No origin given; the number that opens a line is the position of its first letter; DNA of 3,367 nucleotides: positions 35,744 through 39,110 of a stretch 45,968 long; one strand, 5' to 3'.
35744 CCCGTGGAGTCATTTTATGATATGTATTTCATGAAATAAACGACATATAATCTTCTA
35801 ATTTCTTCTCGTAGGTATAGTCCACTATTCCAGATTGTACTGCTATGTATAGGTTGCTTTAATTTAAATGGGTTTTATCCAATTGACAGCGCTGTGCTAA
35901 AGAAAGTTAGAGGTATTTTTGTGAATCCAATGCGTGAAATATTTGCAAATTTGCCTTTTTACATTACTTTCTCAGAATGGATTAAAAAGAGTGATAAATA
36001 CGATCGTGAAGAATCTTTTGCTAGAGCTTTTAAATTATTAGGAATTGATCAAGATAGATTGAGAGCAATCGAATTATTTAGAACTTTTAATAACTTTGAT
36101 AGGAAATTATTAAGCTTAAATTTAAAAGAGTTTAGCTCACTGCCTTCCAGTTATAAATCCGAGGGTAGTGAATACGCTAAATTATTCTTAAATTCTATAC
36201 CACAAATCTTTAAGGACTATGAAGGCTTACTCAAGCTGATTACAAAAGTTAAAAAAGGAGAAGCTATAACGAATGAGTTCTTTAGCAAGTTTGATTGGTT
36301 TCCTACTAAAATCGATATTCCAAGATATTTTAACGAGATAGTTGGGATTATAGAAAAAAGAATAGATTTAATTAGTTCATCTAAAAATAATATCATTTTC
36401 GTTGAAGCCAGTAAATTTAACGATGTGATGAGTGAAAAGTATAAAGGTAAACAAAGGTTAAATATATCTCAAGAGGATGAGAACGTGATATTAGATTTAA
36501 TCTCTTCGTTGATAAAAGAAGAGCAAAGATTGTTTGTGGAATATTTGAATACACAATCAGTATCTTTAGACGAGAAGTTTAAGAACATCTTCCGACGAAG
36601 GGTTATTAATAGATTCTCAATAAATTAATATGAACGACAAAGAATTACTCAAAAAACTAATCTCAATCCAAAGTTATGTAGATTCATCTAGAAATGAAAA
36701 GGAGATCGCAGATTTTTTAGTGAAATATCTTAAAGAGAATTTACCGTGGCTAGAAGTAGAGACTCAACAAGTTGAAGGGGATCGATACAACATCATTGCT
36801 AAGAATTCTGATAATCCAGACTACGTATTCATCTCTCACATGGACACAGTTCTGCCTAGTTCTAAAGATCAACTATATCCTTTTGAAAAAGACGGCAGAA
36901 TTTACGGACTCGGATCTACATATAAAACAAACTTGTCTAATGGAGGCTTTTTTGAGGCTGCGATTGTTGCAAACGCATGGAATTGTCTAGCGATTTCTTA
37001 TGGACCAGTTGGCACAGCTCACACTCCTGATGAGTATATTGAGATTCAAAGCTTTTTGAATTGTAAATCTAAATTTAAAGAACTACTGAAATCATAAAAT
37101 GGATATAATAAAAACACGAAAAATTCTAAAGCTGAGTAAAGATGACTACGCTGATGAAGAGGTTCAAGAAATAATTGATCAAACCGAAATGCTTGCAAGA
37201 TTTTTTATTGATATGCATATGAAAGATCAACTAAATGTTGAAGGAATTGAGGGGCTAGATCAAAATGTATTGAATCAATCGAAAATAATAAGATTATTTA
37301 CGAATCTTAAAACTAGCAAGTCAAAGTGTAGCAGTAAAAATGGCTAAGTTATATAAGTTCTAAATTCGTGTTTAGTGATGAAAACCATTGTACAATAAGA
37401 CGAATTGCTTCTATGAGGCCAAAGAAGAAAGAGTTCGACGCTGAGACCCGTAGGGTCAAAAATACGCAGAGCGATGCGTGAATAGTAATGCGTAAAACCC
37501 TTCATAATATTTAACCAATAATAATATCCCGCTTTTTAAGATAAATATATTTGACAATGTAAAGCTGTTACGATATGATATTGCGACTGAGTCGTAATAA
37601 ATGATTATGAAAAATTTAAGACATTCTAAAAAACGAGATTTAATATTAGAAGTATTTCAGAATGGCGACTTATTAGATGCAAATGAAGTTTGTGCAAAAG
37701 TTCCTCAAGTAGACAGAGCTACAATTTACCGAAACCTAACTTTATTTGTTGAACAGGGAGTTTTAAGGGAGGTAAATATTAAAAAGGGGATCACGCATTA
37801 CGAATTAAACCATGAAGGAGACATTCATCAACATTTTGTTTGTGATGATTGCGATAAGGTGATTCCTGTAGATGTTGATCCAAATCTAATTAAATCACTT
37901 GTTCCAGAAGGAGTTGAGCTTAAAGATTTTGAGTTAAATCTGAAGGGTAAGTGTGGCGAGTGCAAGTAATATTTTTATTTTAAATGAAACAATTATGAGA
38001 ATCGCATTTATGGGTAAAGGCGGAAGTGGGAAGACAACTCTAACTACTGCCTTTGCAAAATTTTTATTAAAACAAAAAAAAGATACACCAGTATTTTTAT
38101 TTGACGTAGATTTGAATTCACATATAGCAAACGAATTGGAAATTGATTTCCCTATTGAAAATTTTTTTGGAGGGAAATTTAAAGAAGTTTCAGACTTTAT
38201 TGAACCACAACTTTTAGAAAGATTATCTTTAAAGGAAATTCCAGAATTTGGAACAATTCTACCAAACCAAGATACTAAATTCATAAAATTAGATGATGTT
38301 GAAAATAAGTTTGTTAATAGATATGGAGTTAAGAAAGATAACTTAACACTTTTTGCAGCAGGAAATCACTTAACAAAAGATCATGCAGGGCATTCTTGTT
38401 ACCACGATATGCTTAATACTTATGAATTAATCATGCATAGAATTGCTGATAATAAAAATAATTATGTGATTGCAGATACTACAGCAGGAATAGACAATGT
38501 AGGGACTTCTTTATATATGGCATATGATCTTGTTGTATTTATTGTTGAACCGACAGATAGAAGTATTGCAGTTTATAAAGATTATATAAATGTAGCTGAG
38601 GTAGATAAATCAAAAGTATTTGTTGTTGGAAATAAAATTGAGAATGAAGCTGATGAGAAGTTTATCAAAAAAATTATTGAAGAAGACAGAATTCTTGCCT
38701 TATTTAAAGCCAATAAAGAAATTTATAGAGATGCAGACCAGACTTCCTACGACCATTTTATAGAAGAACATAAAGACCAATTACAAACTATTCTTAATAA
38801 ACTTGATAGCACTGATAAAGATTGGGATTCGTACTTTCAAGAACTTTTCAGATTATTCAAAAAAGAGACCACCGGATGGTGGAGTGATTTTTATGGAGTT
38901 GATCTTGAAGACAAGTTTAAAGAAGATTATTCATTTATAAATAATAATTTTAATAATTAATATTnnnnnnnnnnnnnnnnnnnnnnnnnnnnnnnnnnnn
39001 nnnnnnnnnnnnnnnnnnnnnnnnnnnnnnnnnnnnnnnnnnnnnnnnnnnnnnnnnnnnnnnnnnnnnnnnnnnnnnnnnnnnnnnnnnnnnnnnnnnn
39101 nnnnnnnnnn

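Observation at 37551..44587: Fur-family-headed 7-gene operon combining two CooC-like NTPases with a sulfur-relay and PLP enzyme set, a candidate undescribed metal-responsive pathway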

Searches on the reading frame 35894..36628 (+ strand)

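Call 3: search_protein_families(library=pfam, proteins=[window:35894-36628:+], max_evalue=0.01)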
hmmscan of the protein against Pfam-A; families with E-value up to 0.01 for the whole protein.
window:35894-36628:+ (244 aa): 1 family
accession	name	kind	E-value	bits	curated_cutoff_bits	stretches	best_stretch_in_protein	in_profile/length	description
PF07555.19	NAGidase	-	0.002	17.9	25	1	3-50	235-282/295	beta-N-acetylglucosaminidase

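Call 4: search_protein_families(library=ncbifam, proteins=[window:35894-36628:+], max_evalue=0.01)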
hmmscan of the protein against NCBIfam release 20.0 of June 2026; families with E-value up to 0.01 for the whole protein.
window:35894-36628:+ (244 aa): 0 families

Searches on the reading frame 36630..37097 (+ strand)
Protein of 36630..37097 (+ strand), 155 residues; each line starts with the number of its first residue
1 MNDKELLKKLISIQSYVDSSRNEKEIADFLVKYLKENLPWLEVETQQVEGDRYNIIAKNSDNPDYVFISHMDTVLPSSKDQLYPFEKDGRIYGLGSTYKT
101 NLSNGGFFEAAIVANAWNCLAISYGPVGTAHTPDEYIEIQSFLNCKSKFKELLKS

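Call 3: search_protein_families(library=pfam, proteins=[window:36630-37097:+], max_evalue=0.01)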
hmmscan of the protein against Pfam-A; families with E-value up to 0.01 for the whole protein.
window:36630-37097:+ (155 aa): 1 family
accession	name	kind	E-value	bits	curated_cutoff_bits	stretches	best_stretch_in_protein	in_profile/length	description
PF01546.33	Peptidase_M20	-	2.1e-07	31.5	24.6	0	67-97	2-34/206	Peptidase family M20/M25/M40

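Call 4: search_protein_families(library=ncbifam, proteins=[window:36630-37097:+], max_evalue=0.01)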
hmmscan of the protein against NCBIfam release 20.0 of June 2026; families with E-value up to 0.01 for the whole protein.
window:36630-37097:+ (155 aa): 22 families
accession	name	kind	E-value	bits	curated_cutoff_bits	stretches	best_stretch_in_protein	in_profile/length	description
TIGR01910.1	DapE-ArgE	subfamily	2.4e-13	50.1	217.6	1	5-97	2-104/373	ArgE/DapE family deacylase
NF006399.0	PRK08651.1-2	equivalog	3.4e-11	42.8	381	1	5-97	8-107/405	succinyl-diaminopimelate desuccinylase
TIGR01892.1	AcOrn-deacetyl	equivalog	7.8e-11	41.6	297.7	1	5-97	1-98/365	acetylornithine deacetylase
NF003367.0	PRK04443.1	equivalog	1.8e-10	40.7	363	2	3-75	9-73/349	[LysW]-lysine hydrolase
NF006365.0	PRK08588.1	subfamily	2.7e-10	40.1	289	1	4-97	10-104/383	succinyl-diaminopimelate desuccinylase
NF006400.0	PRK08651.1-3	equivalog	5.7e-09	35.2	374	1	121-154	369-404/410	succinyl-diaminopimelate desuccinylase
NF006326.0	PRK08554.1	equivalog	2e-08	33.5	354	1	5-97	13-110/446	peptidase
NF003474.0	PRK05111.1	equivalog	6.8e-08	31.8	460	1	12-97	17-111/383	acetylornithine deacetylase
NF005710.0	PRK07522.1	subfamily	1.9e-07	30.6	412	1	3-97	10-108/391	acetylornithine deacetylase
NF010589.0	PRK13983.1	equivalog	5.3e-07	28.9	333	1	6-97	19-125/409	M20 family metallo-hydrolase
NF004788.0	PRK06133.1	subfamily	8.1e-07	28.3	349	1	5-95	48-140/417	glutamate carboxypeptidase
TIGR01900.1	dapE-gram_pos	equivalog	1.3e-06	27.6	304.2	1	4-97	6-90/351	succinyl-diaminopimelate desuccinylase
TIGR01893.1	aa-his-dipept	subfamily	4.5e-06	25.6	343.75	1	5-89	5-89/478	beta-Ala-His dipeptidase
TIGR01902.1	dapE-lys-deAc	subfamily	1.3e-05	24.7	163.1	1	5-79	1-67/340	N-acetyl-ornithine/N-acetyl-lysine deacetylase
NF006439.0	PRK08737.1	equivalog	1.3e-05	24.5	345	1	26-96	27-100/364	acetylornithine deacetylase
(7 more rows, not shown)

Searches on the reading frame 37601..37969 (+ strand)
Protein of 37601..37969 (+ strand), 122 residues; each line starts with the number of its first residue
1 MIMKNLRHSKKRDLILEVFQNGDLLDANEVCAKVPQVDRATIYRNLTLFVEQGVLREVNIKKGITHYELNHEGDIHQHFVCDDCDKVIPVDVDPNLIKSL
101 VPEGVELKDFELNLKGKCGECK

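Call 3: search_protein_families(library=pfam, proteins=[window:37601-37969:+], max_evalue=0.01)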
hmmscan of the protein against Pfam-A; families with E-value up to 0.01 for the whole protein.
window:37601-37969:+ (122 aa): 1 family
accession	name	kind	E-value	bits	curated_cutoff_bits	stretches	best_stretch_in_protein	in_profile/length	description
PF01475.25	FUR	-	6.1e-19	68.8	23.1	1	5-113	3-119/121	Ferric uptake regulator family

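Call 4: search_protein_families(library=ncbifam, proteins=[window:37601-37969:+], max_evalue=0.01)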
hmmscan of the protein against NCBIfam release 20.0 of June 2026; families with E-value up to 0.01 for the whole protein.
window:37601-37969:+ (122 aa): 11 families
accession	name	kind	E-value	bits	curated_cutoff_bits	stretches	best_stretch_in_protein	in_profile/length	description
NF047462.1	FUR_perox_PerRA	exception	2.8e-13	50.6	200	1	30-102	46-116/142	peroxide-responsive transcriptional repressor PerRA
NF047406.1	TransRegPerRTherm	equivalog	5.9e-13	49.2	200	1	7-122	5-126/130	manganese-dependent transcriptional regulator PerR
NF051892.1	TransRegFurBacil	equivalog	6.9e-12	45.7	220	1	22-122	35-144/149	ferric iron uptake transcriptional regulator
NF045678.1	TransRegIrrA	equivalog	2e-08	34.2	150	1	30-111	48-129/138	iron response transcriptional regulator IrrA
NF006999.0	PRK09462.1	equivalog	2.4e-08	33.7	146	1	27-119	36-134/148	ferric iron uptake transcriptional regulator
NF052545.1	TransRegPerRClab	equivalog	2.8e-08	33.9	180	1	30-121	42-134/138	transcriptional regulator PerR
NF051891.1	TransRegFurHelico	equivalog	7e-08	32.5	200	1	4-90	21-111/148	ferric iron uptake transcriptional regulator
NF045677.1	FeRespRegIrr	equivalog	7.3e-08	32.6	170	1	34-110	43-119/127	Fur family transcriptional regulator Irr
NF008646.0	PRK11639.1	equivalog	2.7e-06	27.2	167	1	23-121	46-146/171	zinc uptake transcriptional repressor Zur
NF047461.1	FUR_perox_PerRB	exception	0.0034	17.3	250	1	36-116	61-140/143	peroxide-responsive transcriptional repressor PerRB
NF005061.0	PRK06474.1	equivalog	0.0048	16.8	121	1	14-62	16-64/178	hypothetical protein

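Call 52: search_solved_structures(query=window:37601-37969:+, max_evalue=0.001)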
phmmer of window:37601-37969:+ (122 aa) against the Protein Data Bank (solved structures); distinct sequences matched with E-value up to 0.001: 16.
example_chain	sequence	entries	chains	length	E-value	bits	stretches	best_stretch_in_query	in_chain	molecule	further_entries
9ire_A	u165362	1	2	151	8.8e-09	38.8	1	30-121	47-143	Ferric uptake regulation protein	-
5nl9_A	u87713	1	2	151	6.6e-08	36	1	33-114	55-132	Transcriptional regulator (FUR family)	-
5nbc_A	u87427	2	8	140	1.7e-07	34.7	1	35-122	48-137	Ferric uptake regulation protein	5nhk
8j6w_A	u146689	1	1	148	3.4e-07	33.7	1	35-120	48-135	Ferric uptake regulation protein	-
2w57_A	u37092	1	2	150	7.7e-07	32.5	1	14-120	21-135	FERRIC UPTAKE REGULATION PROTEIN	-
2fe3_A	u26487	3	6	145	1.9e-06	31.3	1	31-121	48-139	Peroxide operon regulator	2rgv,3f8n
6d57_A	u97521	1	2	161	3.4e-06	30.5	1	5-121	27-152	Ferric uptake regulation protein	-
4ets_A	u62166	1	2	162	3.5e-06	30.4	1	5-121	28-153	Ferric uptake regulation protein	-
6dk4_A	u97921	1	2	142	5.1e-06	29.9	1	29-87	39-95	Ferric uptake regulation protein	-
4i7h_A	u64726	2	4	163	8.4e-06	29.2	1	32-95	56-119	peroxide stress sensing regulator | Peroxide stress regulator PerR, FUR family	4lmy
3eyy_A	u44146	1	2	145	1.5e-05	28.4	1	7-93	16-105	Putative iron uptake regulatory protein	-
2xig_A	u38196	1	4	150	0.00011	25.6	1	5-96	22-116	FERRIC UPTAKE REGULATION PROTEIN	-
4raz_A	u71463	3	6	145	0.00046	23.6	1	2-89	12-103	DNA-binding transcriptional dual regulator of siderophore biosynthesis and transport(Fur f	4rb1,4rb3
6h1c_A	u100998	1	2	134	0.00053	23.4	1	36-110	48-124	Ferric uptake regulation protein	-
1mzb_A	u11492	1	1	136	0.00062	23.2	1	36-112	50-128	ferric uptake regulation protein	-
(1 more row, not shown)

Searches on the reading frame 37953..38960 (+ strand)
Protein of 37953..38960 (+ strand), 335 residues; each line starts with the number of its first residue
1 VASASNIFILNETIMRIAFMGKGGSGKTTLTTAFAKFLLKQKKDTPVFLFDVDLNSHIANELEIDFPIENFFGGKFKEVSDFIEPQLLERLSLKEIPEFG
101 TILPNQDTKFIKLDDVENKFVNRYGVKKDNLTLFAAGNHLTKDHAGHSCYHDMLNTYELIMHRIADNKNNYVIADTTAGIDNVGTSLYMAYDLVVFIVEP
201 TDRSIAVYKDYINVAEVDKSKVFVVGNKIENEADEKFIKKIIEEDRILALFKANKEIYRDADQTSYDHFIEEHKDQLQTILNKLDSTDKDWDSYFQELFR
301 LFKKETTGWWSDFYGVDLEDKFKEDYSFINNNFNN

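Call 3: search_protein_families(library=pfam, proteins=[window:37953-38960:+], max_evalue=0.01)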
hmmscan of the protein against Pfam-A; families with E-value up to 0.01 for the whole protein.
window:37953-38960:+ (335 aa): 4 families
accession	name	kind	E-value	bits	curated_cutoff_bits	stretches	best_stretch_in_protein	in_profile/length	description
PF01656.29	CbiA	-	4.9e-08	33.4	25.4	1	21-245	6-99/125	CobQ/CobB/MinD/ParA nucleotide binding domain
PF13614.12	AAA_31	-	0.00069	20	27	1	21-65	9-51/177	AAA domain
PF02374.21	ArsA_ATPase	-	0.0014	18.3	24.3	1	17-47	4-34/305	Anion-transporting ATPase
PF10609.15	ParA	-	0.0089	15.9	27.1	0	20-55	10-43/246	NUBPL iron-transfer P-loop NTPase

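Call 4: search_protein_families(library=ncbifam, proteins=[window:37953-38960:+], max_evalue=0.01)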
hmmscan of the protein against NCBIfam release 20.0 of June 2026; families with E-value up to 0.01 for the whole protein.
window:37953-38960:+ (335 aa): 15 families
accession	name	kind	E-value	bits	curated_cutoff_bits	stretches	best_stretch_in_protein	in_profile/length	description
NF041546.1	ParA_partition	equivalog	3.2e-08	33.4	180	1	21-53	7-37/203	ParA family partition ATPase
NF047398.1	AAA_KGGVGR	domain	2.6e-05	24.7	90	0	16-56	4-43/190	KGGVGR-motif variant AAA ATPase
NF010339.0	PRK13768.1-1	equivalog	0.00014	21.6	414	1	15-44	1-30/248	GTPase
TIGR01968.1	minD_bact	equivalog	0.00014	21.3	212.9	0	20-54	8-42/261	septum site-determining protein MinD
NF005378.0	PRK06921.1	subfamily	0.0003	20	207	1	15-50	118-152/266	hypothetical protein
TIGR01969.1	minD_arch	subfamily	0.00043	19.5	201.75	0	20-54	7-39/251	cell division ATPase MinD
TIGR00231.1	small_GTP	domain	0.00044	20.1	42.5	0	13-36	2-25/164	GTP-binding protein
TIGR04291.1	arsen_driv_ArsA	equivalog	0.00049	18.9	650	1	17-63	323-367/565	arsenical pump-driving ATPase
TIGR03371.1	cellulose_yhjQ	equivalog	0.00083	18.9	157.85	1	21-68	8-54/246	cellulose biosynthesis protein BcsQ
NF008079.0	PRK10818.1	equivalog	0.00088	18.7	508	0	19-55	8-44/270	septum site-determining protein MinD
NF010341.0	PRK13768.1-3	equivalog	0.0009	18.9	355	0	15-48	3-36/257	GTPase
NF010342.0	PRK13768.1-5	equivalog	0.0011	18.9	414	1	17-52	4-39/255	GTPase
NF010340.0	PRK13768.1-2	equivalog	0.0017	18.2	293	0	15-48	4-37/265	GTPase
TIGR02528.1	EutP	subfamily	0.0023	18.2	138.35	1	16-50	2-36/142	EutP/PduV family microcompartment system protein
NF004861.0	PRK06217.1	equivalog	0.0038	16.6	203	0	15-48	2-35/183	hypothetical protein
